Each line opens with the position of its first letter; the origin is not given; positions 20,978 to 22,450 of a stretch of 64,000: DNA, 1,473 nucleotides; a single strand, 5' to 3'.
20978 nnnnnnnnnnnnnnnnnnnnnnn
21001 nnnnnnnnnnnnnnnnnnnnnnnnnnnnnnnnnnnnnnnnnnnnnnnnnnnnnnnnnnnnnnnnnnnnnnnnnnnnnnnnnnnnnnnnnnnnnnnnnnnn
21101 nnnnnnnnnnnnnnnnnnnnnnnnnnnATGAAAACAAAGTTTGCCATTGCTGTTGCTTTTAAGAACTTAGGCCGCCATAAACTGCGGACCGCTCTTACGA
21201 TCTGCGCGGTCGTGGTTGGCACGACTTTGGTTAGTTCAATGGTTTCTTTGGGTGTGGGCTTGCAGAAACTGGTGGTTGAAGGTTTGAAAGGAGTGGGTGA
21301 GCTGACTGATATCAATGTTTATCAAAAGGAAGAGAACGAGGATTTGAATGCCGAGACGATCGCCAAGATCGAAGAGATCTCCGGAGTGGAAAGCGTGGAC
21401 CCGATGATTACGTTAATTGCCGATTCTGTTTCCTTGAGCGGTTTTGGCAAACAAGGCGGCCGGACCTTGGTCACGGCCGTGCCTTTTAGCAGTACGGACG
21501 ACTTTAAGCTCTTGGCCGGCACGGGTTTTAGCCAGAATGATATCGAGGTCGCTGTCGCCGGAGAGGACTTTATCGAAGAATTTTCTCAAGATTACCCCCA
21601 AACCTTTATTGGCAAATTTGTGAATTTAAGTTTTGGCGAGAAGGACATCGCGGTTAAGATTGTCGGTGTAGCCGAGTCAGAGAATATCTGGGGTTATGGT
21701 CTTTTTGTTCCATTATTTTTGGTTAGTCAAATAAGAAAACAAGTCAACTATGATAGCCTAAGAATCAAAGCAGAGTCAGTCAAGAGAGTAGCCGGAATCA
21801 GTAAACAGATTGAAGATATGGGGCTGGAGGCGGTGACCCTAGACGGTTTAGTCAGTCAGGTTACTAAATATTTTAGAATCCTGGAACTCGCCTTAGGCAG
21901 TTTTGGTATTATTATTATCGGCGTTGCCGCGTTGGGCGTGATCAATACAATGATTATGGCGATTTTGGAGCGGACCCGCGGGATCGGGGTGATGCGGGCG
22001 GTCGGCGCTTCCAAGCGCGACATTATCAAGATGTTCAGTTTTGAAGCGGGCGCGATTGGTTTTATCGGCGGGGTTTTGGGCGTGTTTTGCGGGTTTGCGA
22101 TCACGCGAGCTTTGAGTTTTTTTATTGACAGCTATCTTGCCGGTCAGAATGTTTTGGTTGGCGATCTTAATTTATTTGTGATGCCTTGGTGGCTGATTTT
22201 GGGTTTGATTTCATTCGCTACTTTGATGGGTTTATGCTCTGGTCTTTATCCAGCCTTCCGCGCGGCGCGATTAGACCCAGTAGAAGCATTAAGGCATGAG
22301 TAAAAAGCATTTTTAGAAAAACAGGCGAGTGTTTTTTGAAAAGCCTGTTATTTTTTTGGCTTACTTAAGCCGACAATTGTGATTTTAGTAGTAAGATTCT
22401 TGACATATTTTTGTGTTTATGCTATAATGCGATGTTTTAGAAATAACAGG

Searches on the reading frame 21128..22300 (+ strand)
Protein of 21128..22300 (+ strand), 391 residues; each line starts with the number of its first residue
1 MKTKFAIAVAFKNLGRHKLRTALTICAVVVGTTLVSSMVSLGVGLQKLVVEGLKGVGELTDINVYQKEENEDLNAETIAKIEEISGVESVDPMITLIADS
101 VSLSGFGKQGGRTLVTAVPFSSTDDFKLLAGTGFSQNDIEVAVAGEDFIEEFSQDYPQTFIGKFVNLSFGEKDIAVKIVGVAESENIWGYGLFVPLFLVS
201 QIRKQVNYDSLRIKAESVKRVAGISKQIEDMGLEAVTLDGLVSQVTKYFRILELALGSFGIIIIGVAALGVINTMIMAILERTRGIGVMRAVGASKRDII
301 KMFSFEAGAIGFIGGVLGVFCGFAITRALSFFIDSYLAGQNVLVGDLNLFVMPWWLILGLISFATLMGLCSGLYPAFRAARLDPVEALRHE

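Call 37: search_protein_families(library=ncbifam, proteins=[window:21128-22300:+], max_evalue=0.00001)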
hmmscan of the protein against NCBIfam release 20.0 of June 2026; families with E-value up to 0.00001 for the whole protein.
window:21128-22300:+ (391 aa): 9 families
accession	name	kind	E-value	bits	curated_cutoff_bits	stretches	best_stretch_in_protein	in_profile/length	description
NF007826.0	PRK10535.1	equivalog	2.9e-23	82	966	1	6-391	257-648/648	macrolide ABC transporter ATP-binding protein/permease MacB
TIGR03434.1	ADOP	subfamily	6.9e-23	80.7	622.3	1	60-391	463-803/803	ADOP family duplicated permease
TIGR02212.1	lolCE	equivalog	9.5e-23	80.8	362.45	1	207-391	218-411/411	lipoprotein-releasing ABC transporter permease subunit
NF008357.0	PRK11146.1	exception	2.3e-14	53.1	439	1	261-388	277-411/414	lipoprotein-releasing ABC transporter permease subunit LolE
NF038347.1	FtsX_Gpos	exception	6.2e-14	52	225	1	208-370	121-285/296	permease-like cell division protein FtsX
TIGR02213.1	lolE_release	exception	2.3e-13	49.8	540.35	1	261-388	274-408/411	lipoprotein-releasing ABC transporter permease subunit LolE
NF008076.0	PRK10814.1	exception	3.4e-12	46.1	473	1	259-391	270-399/399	lipoprotein-releasing ABC transporter permease subunit LolC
NF038346.1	FtsX_actino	exception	1.7e-11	44.1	250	1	199-361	123-292/308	permease-like cell division protein FtsX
TIGR00439.2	FtsX_Gneg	equivalog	2.3e-10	40.1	255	1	219-371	131-282/292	permease-like cell division protein FtsX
